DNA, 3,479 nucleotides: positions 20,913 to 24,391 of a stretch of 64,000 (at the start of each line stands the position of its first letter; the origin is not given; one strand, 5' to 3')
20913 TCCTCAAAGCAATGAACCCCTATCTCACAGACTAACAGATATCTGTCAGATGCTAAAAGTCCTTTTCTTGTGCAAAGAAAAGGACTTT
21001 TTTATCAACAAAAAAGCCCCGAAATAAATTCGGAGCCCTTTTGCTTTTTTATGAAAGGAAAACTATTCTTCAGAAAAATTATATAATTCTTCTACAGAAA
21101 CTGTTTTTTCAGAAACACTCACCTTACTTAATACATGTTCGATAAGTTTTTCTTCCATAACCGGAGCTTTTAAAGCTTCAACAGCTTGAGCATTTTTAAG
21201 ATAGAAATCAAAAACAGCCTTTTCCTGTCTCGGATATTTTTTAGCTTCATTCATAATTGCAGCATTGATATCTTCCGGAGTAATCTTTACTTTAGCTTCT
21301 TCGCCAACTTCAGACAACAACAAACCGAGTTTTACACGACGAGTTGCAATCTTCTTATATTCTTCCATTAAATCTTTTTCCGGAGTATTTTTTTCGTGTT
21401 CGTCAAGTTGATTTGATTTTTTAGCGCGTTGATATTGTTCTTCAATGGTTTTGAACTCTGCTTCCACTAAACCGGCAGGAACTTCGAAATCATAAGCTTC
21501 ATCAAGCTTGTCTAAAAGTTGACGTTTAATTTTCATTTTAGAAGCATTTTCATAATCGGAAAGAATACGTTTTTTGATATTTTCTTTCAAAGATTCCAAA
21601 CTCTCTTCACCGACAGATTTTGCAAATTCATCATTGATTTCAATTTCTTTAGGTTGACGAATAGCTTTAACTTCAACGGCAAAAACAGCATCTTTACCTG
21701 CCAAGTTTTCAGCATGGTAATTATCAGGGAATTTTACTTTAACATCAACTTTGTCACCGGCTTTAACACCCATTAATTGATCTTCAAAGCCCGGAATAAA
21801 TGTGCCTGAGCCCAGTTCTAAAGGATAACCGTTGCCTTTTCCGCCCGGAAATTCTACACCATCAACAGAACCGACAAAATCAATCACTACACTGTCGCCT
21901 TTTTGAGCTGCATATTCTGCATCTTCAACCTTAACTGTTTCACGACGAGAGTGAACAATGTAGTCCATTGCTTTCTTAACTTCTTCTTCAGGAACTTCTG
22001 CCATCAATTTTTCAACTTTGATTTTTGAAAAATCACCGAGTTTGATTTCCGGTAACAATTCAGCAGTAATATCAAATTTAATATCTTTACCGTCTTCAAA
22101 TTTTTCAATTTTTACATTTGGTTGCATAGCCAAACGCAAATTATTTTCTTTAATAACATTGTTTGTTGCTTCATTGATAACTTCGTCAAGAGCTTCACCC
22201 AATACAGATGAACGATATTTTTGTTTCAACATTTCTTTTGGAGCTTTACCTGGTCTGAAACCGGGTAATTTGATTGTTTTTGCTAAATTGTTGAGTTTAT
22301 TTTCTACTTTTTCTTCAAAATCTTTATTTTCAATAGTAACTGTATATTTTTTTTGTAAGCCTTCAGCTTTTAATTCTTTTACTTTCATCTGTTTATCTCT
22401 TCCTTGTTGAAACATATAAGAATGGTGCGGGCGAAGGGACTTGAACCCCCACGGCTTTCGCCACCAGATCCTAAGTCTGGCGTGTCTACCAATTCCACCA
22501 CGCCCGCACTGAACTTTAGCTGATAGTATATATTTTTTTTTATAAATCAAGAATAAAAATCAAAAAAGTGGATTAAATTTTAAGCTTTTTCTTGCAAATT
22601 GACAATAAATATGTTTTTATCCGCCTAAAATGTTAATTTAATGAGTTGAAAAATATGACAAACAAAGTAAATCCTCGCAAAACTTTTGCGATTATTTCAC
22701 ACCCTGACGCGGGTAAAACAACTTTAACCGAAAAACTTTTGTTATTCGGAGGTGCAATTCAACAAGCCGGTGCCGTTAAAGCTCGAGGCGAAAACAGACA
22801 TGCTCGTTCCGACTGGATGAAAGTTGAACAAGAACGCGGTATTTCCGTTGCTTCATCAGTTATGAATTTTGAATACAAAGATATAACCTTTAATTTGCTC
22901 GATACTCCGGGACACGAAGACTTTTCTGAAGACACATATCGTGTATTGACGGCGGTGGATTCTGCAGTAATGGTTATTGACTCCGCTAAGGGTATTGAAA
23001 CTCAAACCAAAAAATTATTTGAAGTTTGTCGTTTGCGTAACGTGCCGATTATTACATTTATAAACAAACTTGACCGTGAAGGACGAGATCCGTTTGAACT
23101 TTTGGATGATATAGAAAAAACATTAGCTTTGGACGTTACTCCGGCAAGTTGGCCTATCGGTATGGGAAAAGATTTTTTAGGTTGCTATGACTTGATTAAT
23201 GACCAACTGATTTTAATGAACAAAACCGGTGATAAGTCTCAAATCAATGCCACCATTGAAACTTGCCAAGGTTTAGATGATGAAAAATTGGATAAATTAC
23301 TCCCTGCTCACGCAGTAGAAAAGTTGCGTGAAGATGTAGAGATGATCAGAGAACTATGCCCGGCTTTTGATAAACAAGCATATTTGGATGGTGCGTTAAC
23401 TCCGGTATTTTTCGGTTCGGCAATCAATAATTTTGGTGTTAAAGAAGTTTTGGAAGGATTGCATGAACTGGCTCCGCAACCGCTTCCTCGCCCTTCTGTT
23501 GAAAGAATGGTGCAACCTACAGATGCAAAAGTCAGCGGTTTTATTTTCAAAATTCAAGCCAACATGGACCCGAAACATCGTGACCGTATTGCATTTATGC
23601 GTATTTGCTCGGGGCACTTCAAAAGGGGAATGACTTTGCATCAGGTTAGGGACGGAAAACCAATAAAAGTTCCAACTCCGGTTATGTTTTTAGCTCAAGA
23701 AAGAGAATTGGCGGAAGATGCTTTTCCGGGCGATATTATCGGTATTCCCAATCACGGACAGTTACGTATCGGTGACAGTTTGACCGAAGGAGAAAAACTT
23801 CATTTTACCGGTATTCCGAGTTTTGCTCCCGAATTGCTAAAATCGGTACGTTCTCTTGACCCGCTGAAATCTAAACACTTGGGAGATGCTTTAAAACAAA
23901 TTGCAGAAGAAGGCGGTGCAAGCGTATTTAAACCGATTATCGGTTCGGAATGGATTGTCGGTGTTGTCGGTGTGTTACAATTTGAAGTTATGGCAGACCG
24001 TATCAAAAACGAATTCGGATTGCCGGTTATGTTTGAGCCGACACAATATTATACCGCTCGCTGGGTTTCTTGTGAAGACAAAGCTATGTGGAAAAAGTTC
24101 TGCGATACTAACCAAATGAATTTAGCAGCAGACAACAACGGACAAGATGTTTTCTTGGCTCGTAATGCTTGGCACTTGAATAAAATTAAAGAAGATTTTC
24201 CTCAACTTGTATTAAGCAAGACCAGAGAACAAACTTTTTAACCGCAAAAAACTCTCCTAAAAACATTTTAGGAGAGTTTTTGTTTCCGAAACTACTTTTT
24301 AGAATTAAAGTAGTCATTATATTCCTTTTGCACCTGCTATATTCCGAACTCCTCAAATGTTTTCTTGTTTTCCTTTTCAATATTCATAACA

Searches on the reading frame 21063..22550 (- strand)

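Call 78: search_protein_families(library=pfam, proteins=[window:21063-22550:-], max_evalue=0.00001)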
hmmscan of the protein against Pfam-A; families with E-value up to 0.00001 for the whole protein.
window:21063-22550:- (495 aa): 3 families
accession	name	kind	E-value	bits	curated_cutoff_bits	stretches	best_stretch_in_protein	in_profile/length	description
PF05697.18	Trigger_N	-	1.2e-40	139.6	22.2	1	55-196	1-142/144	Bacterial trigger factor protein (TF)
PF05698.19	Trigger_C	-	1.3e-33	116.8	22.7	1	317-474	1-161/162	Bacterial trigger factor protein (TF) C-terminus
PF00254.34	FKBP_C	-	1.2e-19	70.9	21.1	1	214-295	4-94/94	FKBP-type peptidyl-prolyl cis-trans isomerase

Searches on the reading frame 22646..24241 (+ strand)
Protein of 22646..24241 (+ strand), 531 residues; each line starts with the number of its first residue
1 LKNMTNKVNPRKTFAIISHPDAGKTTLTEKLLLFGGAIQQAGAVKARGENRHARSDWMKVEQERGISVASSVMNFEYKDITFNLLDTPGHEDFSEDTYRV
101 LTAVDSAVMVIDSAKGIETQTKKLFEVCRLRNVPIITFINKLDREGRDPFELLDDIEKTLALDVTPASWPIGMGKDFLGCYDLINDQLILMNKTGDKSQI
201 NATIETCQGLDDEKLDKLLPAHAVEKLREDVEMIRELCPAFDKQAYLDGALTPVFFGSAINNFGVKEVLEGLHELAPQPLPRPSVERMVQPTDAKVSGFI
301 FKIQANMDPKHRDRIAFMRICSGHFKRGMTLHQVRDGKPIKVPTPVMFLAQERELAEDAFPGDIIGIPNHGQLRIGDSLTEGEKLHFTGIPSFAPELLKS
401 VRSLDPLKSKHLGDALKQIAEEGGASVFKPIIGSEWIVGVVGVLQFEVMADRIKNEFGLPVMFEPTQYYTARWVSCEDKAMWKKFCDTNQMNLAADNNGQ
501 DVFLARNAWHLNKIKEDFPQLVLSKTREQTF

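Call 78: search_protein_families(library=pfam, proteins=[window:22646-24241:+], max_evalue=0.00001)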
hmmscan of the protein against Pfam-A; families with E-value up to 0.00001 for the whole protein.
window:22646-24241:+ (531 aa): 5 families
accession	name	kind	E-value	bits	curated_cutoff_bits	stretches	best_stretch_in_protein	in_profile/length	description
PF00009.33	GTP_EFTU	-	2.6e-52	177.6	26.5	1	12-277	4-187/188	Elongation factor Tu GTP binding domain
PF16658.11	RF3_C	-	1.5e-41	141.8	40.1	1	387-514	1-131/132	Class II release factor RF3, C-terminal domain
PF22042.2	EF-G_D2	-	5.2e-24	84.6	27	1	295-381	1-83/84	Elongation factor G domain 2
PF03144.31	GTP_EFTU_D2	-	2.1e-09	38.1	30.3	1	314-380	2-73/73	Elongation factor Tu domain 2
PF01926.29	MMR_HSR1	-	3.3e-07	30.8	21.9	1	14-141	2-113/113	50S ribosome-binding GTPase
